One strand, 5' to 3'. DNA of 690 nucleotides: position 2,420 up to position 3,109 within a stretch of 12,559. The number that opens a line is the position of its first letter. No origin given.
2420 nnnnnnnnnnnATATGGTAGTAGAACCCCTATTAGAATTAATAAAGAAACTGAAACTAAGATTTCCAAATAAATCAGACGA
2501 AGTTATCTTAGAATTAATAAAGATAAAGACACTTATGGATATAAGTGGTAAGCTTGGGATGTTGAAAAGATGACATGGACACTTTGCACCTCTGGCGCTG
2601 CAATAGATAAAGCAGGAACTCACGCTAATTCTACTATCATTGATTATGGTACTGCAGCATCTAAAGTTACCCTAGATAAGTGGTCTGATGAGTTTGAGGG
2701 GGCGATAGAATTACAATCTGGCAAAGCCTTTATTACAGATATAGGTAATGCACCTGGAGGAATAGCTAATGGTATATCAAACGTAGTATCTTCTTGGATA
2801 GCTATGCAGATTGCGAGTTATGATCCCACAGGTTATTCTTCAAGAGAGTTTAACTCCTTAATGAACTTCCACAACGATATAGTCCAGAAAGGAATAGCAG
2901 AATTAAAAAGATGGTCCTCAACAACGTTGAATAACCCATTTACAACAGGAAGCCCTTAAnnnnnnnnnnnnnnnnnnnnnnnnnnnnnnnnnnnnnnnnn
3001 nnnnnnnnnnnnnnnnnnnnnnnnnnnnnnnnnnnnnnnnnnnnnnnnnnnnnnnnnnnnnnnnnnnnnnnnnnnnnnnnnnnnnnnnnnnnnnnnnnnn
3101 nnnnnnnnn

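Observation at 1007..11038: Miniature TerL/portal/HK97-capsid virus with no recognisable tail-tube, replication, integration or lysis genes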

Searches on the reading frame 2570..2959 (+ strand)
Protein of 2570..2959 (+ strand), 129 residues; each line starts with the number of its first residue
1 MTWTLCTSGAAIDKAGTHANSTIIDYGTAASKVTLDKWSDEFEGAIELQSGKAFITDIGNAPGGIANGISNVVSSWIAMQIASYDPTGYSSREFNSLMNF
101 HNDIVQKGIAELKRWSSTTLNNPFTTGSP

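Call 6: search_protein_families(library=pfam, max_evalue=0.1, proteins=[window:2570-2959:+])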
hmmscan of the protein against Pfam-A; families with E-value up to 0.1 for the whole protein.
window:2570-2959:+ (129 aa): 0 families

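Call 7: search_protein_families(library=phrogs, max_evalue=0.1, proteins=[window:2570-2959:+])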
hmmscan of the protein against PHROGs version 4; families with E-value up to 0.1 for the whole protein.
window:2570-2959:+ (129 aa): 0 families

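Call 31: search_solved_structures(query=A2, max_evalue=10, show_alignments=1)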
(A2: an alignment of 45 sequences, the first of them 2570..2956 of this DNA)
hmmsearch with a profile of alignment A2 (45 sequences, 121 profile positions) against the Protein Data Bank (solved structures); distinct sequences matched with E-value up to 10: 2.
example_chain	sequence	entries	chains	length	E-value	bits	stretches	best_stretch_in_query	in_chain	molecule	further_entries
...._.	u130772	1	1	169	0.018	18.2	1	55-116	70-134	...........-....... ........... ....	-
5gtx_A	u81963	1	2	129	0.67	13.2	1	17-75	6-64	buckwheat glutaredoxin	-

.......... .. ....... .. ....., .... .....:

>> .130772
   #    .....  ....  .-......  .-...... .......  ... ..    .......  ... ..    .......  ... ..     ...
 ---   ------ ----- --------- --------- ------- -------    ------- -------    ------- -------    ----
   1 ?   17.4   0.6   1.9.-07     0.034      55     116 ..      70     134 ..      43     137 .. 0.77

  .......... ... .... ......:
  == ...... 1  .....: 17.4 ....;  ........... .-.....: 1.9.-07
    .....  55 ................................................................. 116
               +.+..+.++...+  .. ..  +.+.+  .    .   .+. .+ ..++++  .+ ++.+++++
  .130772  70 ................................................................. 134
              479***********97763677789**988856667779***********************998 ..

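Call 68: search_protein_families(library=pfam, alignment_id=A2, max_evalue=0.05)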
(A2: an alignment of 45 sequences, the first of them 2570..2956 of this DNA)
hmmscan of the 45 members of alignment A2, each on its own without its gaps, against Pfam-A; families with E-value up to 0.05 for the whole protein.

A. member 1, window:2570-2956:+ (129 aa): 0 families

B. families by the number of members that match (of 45 scanned): 13 families
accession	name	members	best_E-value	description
PF02952.23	Fucose_iso_C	1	0.0073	L-fucose isomerase, C-terminal domain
PF21558.3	Pept_S41_N_bact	1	0.0095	Bacteroidetes, Peptidase, S41 family, N-terminal domain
PF12895.13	ANAPC3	1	0.012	Anaphase-promoting complex, cyclosome, subunit 3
PF19594.4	DUF6099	1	0.012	Family of unknown function (DUF6099)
PF24241.1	Deam_C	1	0.021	Putative cytidine deaminase, C-terminal domain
PF07270.16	DUF1438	1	0.026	Protein of unknown function (DUF1438)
PF09373.15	PMBR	1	0.033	Pseudomurein-binding repeat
PF24219.2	DUF7438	1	0.037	Family of unknown function (DUF7438)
PF20441.4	TerL_nuclease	1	0.044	Terminase large subunit, endonuclease domain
PF08673.15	RsbU_N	1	0.046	Phosphoserine phosphatase RsbU, N-terminal domain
PF06852.18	DUF1248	1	0.047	Protein of unknown function (DUF1248)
PF12919.13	TcdA_TcdB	1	0.047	TcdA/TcdB catalytic glycosyltransferase domain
PF14335.11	DUF4391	1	0.048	Domain of unknown function (DUF4391)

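Call 88: find_homologous_proteins(query=A2, max_evalue=0.001)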
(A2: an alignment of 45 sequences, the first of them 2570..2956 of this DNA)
Query A2 (45 sequences) (129 aa, profile of the alignment): 1483 proteins with E <= 0.001 among 2353 candidates; the best 120 are listed.
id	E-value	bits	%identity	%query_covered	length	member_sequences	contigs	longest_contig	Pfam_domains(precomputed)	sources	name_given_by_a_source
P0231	1.5e-47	178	31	34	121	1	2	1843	-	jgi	jgi:hypothetical protein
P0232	1.2e-46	176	-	-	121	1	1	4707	-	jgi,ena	-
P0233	1.6e-46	175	30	40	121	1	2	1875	-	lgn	-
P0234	1.7e-46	175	-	-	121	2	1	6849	-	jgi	-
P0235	1.8e-46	175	-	-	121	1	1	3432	-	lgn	-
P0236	1.9e-46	175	23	94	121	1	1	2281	-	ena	-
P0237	2.8e-46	174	24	87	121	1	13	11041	-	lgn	-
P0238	3.0e-46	174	40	16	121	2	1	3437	-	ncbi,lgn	-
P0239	3.3e-46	174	25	87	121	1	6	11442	-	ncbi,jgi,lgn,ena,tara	tara:strand:+ start:1890 stop:2255 length:366 start_codon:yes stop_codon:yes gene_type:complete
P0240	3.3e-46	174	28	59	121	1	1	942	-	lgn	-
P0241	3.5e-46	174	33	35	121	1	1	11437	-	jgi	-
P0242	3.5e-46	174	33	35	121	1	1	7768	-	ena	-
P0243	3.7e-46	174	-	-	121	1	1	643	-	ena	-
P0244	4.0e-46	174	26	87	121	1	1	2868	-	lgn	-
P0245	4.7e-46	174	-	-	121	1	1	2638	-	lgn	-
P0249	5.4e-46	173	26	77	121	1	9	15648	-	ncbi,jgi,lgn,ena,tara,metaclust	jgi:hypothetical protein|tara:strand:+ start:1076 stop:1441 length:366 start_codon:yes stop_codon:ye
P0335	1.9e-44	168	-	-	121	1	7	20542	-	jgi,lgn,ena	-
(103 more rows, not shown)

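Call 96: predict_structure(alignment_id=A8)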
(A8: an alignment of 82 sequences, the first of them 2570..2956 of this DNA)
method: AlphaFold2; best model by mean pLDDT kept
length: 129 residues; sequences in the alignment: 82
mean_pLDDT: 77.1   pTM: 0.73
mean pLDDT of the five models: 77.1, 76.7, 74.2, 73.5, 69.4
residues with pLDDT >= 90: 27; 70-90: 65; 50-70: 26; < 50: 11
segments of 3 or more residues with pLDDT < 50: 1-3, 122-129
pLDDT, mean of each block of 10 residues (from residue 1): 65 80 58 76 82 70 80 91 88 95 93 76 45
secondary structure, 60 per line:
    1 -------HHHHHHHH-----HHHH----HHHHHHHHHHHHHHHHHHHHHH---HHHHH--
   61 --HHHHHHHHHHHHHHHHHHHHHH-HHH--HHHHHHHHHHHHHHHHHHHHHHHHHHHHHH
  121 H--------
elements in order: H8-15 H21-24 H29-50 H54-58 H63-84 H91-121

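Call 98: fold_search(model_id=the predicted structure, library=pdb)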
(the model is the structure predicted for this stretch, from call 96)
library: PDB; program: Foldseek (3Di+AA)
matches with E <= 10: 87; with E <= 0.001: 0
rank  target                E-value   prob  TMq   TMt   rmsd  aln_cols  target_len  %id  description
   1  8gs1_D                6.1e-01  0.60  0.40  0.19   9.3       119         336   12  Crystal structure of AziU2-U3 complex from Streptomyces sahachiroi NRRL2485 (released 2023-09-06)
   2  5xsj_L                1.2e+00  0.35  0.37  0.39   9.9       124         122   11  XylFII-LytSN complex (released 2017-08-02)
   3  2c41_F                1.6e+00  0.16  0.35  0.30  17.5       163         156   12  X-ray structure of Dps from Thermosynechococcus elongatus (released 2006-10-11)
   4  8gjg_A                2.0e+00  0.08  0.21  0.18  12.6       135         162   14  De novo design of high-affinity protein binders to bioactive helical peptides (released 2024-01-10)
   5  4llc_A                2.6e+00  0.12  0.27  0.27   9.2       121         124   12  The crystal structure of R60E mutant of the histidine kinase (KinB) sensor domain from Pseudomonas aeruginosa PA01 (released 2013-08-07)
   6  2c41_J                2.7e+00  0.12  0.34  0.29  17.5       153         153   11  X-ray structure of Dps from Thermosynechococcus elongatus (released 2006-10-11)
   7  1qi8_A                2.7e+00  0.11  0.28  0.26  12.0       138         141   18  DEOXYGENATED STRUCTURE OF A DISTAL POCKET HEMOGLOBIN MUTANT (released 1999-07-11)
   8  2vvx_A                2.9e+00  0.08  0.26  0.23  13.8       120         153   12  Structure of Vaccinia virus protein A52 (released 2008-08-26)
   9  2c41_C                3.2e+00  0.11  0.34  0.28  17.7       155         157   11  X-ray structure of Dps from Thermosynechococcus elongatus (released 2006-10-11)
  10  1o1o_A                3.5e+00  0.09  0.28  0.27  11.8       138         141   18  Deoxy hemoglobin (A,C:V1M,V62L; B,D:V1M,V67L) (released 2002-12-18)
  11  5j0l_D                3.7e+00  0.12  0.32  0.34  17.5       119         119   11  De novo design of protein homo-oligomers with modular hydrogen bond network-mediated specificity (released 2016-07-06)
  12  2lqg_MODEL_1_A        3.7e+00  0.10  0.29  0.27  10.4       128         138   12  Solution Structure of the R4 domain of talin (released 2013-02-13)
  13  2c41_B                3.7e+00  0.10  0.34  0.29  17.7       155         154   11  X-ray structure of Dps from Thermosynechococcus elongatus (released 2006-10-11)
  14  2c41_A                3.9e+00  0.10  0.35  0.30  16.9       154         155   10  X-ray structure of Dps from Thermosynechococcus elongatus (released 2006-10-11)
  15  2r80_A                4.3e+00  0.09  0.27  0.26  11.1       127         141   16  Pigeon Hemoglobin (OXY form) (released 2008-09-30)
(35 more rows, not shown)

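Call 108: find_encoding_contigs(protein=P0335, flank=10000, max_places=2)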
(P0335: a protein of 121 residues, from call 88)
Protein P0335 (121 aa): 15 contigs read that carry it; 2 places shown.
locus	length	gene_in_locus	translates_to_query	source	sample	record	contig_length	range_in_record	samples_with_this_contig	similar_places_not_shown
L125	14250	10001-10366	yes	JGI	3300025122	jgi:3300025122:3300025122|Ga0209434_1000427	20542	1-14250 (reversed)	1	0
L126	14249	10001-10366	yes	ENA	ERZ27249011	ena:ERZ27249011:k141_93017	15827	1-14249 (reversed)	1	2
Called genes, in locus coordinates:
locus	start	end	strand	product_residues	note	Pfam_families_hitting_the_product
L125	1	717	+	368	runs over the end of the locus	PF04860:Phage_portal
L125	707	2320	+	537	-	-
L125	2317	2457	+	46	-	PF12841:YvrJ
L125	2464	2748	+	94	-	-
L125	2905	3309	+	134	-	-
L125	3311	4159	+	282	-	PF25209:Phage_capsid_4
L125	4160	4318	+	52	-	-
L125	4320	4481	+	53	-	-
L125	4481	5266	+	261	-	PF13385:Laminin_G_3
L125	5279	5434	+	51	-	-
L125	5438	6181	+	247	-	-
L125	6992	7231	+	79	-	-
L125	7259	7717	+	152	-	-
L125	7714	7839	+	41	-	-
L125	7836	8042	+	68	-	-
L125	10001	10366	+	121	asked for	-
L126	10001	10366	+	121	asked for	-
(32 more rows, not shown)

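Call 109: find_encoding_contigs(protein=P0249, flank=10000, max_places=2)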
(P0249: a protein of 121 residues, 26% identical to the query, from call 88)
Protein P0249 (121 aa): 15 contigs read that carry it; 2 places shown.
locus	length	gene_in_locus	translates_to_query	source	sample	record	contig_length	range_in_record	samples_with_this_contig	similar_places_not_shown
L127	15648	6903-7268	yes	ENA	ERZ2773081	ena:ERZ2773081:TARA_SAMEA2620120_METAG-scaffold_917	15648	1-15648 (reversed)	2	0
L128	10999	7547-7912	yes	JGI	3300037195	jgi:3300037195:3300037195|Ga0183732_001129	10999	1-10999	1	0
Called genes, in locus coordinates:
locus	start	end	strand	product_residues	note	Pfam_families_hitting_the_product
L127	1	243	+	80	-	?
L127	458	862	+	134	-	PF09956:Phage_cement_2 (faint)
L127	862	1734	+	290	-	PF25209:Phage_capsid_4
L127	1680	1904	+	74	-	-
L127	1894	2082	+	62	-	-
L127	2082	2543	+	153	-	-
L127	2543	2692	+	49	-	-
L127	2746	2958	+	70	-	-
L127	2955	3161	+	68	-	-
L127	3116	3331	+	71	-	-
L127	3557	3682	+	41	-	-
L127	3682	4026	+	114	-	-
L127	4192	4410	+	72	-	-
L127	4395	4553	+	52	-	-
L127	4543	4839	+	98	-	-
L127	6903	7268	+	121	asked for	-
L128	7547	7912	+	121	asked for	-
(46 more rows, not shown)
